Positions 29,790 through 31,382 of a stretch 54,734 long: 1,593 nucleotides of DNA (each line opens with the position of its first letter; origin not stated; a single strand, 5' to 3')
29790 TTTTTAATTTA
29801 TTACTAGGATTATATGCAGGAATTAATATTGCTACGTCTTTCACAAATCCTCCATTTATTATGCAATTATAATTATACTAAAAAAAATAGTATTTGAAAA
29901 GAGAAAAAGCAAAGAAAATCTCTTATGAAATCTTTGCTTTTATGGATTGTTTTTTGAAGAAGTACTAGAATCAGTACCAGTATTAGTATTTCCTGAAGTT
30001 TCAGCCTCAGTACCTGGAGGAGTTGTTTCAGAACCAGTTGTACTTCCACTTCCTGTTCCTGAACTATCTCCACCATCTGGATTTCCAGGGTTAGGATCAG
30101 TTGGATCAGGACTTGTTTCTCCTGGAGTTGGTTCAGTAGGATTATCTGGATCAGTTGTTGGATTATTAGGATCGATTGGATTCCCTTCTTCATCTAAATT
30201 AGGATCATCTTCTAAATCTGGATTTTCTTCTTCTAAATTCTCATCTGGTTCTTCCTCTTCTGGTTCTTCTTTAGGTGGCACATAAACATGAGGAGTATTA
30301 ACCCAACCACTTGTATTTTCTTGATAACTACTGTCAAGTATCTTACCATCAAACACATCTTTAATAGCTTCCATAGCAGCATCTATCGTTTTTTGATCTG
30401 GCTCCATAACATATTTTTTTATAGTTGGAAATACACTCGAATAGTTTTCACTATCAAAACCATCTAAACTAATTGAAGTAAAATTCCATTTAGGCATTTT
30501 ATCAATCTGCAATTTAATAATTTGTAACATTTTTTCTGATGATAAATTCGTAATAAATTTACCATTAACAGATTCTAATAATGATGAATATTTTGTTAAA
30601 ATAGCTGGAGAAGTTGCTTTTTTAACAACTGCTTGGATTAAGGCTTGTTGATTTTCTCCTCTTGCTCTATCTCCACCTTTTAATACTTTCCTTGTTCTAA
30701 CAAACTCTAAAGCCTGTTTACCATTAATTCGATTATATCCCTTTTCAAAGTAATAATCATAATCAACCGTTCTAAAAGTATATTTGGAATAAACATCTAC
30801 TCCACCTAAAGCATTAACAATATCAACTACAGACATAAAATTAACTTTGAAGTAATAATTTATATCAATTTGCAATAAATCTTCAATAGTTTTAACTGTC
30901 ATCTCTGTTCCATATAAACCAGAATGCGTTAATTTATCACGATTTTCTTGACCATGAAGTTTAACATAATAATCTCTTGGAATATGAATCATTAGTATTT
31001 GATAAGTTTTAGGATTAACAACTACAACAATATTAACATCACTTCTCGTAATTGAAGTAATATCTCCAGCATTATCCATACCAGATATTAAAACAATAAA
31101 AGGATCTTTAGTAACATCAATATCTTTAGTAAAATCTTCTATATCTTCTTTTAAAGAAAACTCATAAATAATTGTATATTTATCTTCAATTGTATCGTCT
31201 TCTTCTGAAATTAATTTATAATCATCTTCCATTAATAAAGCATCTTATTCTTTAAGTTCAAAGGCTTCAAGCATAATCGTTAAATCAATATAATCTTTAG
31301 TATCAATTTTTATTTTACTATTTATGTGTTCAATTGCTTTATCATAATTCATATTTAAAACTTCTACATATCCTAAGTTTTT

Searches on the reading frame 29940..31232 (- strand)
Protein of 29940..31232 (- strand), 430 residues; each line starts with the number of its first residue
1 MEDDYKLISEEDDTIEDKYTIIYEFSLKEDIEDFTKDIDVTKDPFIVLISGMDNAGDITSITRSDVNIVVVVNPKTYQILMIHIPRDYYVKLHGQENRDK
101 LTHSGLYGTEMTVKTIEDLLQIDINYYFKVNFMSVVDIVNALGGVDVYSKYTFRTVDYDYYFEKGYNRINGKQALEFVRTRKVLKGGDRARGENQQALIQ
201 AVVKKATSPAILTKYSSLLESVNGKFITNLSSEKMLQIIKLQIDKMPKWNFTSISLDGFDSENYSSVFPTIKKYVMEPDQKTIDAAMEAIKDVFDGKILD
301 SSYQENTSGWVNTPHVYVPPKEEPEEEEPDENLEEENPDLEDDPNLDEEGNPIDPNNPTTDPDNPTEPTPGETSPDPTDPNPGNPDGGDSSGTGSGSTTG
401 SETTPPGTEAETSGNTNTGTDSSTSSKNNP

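Call 77: search_protein_families(library=pfam, proteins=[window:29940-31232:-], max_evalue=0.001)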
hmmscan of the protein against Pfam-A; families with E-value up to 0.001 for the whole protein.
window:29940-31232:- (430 aa): 1 family
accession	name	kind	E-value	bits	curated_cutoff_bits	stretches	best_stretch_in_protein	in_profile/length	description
PF03816.19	LytR_cpsA_psr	-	7.1e-40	137.1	24.6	1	63-207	1-149/150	LytR_cpsA_psr family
